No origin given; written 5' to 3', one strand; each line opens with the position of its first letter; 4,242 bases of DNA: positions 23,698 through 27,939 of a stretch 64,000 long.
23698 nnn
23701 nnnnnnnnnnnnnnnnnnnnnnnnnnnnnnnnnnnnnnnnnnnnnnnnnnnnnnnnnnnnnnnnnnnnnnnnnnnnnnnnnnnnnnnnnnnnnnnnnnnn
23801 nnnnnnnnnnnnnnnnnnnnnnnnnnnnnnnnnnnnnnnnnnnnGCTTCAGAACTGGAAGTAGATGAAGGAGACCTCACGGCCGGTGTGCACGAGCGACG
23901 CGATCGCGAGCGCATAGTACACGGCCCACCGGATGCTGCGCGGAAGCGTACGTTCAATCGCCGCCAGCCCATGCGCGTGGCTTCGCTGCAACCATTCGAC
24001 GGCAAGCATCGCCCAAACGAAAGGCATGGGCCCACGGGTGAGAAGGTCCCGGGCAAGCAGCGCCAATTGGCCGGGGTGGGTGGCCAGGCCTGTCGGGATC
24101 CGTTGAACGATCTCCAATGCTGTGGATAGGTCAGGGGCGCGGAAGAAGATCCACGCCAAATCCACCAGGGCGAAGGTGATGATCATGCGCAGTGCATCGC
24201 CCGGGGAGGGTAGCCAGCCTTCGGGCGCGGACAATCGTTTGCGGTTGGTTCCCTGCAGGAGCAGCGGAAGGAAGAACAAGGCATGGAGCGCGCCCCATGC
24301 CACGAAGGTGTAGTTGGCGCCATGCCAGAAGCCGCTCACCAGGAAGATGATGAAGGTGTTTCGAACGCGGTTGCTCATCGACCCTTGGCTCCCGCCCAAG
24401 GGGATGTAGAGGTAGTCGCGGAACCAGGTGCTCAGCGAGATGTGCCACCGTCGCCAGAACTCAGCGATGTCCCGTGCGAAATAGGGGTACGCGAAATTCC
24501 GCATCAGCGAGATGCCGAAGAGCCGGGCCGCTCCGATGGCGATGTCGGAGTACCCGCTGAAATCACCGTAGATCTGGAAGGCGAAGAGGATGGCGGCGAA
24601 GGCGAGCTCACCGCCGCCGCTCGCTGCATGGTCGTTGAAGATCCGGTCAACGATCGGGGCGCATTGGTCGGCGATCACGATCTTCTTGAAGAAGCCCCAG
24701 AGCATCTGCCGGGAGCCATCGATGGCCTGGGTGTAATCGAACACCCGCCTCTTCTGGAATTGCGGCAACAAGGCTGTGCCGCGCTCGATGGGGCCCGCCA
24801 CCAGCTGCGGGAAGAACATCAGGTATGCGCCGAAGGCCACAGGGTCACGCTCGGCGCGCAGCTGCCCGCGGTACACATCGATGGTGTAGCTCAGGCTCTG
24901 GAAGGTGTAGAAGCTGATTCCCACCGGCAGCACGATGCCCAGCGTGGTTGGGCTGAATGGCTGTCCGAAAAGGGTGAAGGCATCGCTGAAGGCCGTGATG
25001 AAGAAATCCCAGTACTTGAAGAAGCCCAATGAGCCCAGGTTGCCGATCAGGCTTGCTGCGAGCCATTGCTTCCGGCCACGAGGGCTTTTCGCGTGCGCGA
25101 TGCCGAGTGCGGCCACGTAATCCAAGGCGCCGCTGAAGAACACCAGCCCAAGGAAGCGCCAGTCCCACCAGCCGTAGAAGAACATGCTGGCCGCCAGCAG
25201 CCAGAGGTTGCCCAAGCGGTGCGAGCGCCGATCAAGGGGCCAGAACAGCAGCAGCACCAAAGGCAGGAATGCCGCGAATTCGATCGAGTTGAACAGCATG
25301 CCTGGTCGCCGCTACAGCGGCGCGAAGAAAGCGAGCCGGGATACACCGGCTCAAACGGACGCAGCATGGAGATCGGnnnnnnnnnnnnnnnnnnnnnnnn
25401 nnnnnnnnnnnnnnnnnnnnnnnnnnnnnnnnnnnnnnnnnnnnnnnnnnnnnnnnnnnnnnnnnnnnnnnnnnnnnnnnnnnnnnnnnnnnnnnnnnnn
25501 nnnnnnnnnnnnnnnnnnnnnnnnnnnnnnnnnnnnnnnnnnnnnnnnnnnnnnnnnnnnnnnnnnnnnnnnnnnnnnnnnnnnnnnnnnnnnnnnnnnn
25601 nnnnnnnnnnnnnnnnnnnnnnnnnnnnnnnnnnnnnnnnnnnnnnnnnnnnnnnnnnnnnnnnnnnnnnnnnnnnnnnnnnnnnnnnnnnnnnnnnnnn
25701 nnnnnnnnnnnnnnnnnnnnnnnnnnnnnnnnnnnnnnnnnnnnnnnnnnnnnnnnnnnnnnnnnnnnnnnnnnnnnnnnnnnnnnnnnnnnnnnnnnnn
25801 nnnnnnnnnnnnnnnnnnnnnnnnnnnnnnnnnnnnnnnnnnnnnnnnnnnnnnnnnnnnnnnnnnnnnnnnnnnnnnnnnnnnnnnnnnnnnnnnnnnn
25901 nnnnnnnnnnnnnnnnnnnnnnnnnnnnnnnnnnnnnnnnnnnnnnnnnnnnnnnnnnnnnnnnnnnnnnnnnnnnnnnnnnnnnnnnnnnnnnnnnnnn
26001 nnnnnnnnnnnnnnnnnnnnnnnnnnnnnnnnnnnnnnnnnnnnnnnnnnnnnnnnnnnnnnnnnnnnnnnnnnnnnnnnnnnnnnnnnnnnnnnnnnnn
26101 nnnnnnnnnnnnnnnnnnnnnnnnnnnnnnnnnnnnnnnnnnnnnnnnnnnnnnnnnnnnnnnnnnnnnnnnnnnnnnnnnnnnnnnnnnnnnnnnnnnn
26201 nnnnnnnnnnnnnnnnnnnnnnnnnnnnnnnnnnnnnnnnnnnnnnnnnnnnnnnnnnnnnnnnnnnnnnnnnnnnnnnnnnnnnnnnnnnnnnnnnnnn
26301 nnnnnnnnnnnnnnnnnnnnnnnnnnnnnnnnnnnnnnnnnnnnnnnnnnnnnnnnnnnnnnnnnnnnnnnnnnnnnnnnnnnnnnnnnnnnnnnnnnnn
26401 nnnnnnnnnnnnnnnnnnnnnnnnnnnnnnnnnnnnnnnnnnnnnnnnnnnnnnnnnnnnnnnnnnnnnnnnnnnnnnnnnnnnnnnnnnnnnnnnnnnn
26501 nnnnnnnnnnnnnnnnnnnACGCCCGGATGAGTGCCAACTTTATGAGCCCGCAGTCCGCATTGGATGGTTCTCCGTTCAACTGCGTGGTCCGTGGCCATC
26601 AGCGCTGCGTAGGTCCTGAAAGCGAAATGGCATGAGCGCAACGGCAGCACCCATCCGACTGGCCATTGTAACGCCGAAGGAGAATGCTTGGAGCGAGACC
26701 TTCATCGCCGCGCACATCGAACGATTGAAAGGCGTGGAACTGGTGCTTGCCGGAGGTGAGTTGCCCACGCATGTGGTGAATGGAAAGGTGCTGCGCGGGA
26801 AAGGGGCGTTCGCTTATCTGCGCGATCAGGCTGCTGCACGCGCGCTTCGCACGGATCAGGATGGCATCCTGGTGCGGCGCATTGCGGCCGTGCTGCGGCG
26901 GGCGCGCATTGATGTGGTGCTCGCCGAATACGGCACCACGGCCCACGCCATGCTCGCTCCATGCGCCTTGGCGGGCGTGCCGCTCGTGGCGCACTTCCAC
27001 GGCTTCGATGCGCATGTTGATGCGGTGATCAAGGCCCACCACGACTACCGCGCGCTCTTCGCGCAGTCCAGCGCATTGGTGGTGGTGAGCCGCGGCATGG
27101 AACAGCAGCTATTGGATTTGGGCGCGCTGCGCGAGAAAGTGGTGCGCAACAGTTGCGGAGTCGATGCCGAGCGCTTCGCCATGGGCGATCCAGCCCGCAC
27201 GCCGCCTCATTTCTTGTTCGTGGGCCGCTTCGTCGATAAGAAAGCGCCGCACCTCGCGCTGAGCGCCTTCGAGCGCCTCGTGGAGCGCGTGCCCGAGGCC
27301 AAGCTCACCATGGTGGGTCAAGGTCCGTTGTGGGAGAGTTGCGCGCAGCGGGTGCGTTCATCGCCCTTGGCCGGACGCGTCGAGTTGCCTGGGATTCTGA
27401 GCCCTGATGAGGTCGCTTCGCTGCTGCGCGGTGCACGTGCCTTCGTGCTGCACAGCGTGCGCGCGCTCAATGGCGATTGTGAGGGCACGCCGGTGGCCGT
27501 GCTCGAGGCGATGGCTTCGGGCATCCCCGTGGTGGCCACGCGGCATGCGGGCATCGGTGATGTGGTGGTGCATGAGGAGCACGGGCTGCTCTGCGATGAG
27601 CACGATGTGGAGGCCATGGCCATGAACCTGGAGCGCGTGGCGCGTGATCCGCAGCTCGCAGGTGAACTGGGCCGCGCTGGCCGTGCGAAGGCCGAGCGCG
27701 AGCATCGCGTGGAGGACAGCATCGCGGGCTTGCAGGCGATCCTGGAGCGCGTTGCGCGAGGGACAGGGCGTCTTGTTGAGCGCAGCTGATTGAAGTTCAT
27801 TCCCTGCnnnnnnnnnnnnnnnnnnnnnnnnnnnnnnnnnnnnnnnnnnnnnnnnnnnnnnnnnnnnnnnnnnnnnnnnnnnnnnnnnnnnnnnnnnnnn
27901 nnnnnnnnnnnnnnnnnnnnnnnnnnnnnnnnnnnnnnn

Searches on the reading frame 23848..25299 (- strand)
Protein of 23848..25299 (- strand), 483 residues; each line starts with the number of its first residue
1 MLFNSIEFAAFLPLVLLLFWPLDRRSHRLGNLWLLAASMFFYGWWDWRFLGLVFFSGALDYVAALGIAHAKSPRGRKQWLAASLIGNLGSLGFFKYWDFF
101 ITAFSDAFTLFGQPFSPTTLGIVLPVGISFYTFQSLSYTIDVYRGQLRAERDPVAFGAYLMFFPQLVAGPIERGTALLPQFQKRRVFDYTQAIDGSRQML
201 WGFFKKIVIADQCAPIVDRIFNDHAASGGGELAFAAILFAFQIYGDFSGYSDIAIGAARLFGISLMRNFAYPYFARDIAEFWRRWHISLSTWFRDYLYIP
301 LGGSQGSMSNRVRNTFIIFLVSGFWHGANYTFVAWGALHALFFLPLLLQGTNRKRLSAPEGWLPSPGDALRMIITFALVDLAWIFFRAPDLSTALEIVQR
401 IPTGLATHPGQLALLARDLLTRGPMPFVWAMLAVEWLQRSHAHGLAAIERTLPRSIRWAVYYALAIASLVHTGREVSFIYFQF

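Call 30: search_protein_families(library=pfam, proteins=[window:23848-25299:-], max_evalue=0.00001)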
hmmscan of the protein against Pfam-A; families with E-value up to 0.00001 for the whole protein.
window:23848-25299:- (483 aa): 1 family
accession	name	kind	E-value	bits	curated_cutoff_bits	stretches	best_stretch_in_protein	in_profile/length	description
PF03062.24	MBOAT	-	2.5e-30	106.4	27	1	154-351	82-299/337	MBOAT, membrane-bound O-acyltransferase family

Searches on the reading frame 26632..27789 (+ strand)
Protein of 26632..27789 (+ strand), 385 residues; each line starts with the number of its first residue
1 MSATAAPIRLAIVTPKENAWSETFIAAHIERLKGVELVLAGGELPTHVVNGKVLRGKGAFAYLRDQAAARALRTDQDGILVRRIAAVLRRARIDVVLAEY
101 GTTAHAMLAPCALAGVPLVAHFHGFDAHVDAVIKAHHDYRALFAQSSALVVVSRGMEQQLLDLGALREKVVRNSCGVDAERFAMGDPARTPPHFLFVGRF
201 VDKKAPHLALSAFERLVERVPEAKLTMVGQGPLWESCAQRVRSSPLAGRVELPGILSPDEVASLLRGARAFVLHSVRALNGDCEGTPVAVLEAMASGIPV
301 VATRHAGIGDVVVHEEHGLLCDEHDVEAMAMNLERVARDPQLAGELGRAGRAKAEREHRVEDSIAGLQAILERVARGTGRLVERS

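Call 30: search_protein_families(library=pfam, proteins=[window:26632-27789:+], max_evalue=0.00001)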
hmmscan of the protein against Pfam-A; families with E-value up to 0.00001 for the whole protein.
window:26632-27789:+ (385 aa): 6 families
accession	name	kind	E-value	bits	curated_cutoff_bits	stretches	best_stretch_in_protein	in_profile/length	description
PF00534.26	Glycos_transf_1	-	6.2e-34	117.4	26.4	1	189-352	13-171/172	Glycosyl transferases group 1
PF13692.12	Glyco_trans_1_4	-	4.8e-31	108.4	27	1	192-339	2-142/142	Glycosyl transferases group 1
PF13439.12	Glyco_transf_4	-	1.6e-13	51.5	28.5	1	79-181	59-170/170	Glycosyltransferase Family 4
PF13524.12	Glyco_trans_1_2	-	2.2e-11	44.3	25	1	215-363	8-138/144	Glycosyl transferase-like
PF13579.12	Glyco_trans_4_4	-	1.2e-10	42.4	29.7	1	77-175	56-157/158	Glycosyl transferase 4-like domain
PF20706.3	GT4-conflict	-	2.1e-07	30.7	26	1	135-320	136-324/385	Family 4 Glycosyltransferase in conflict systems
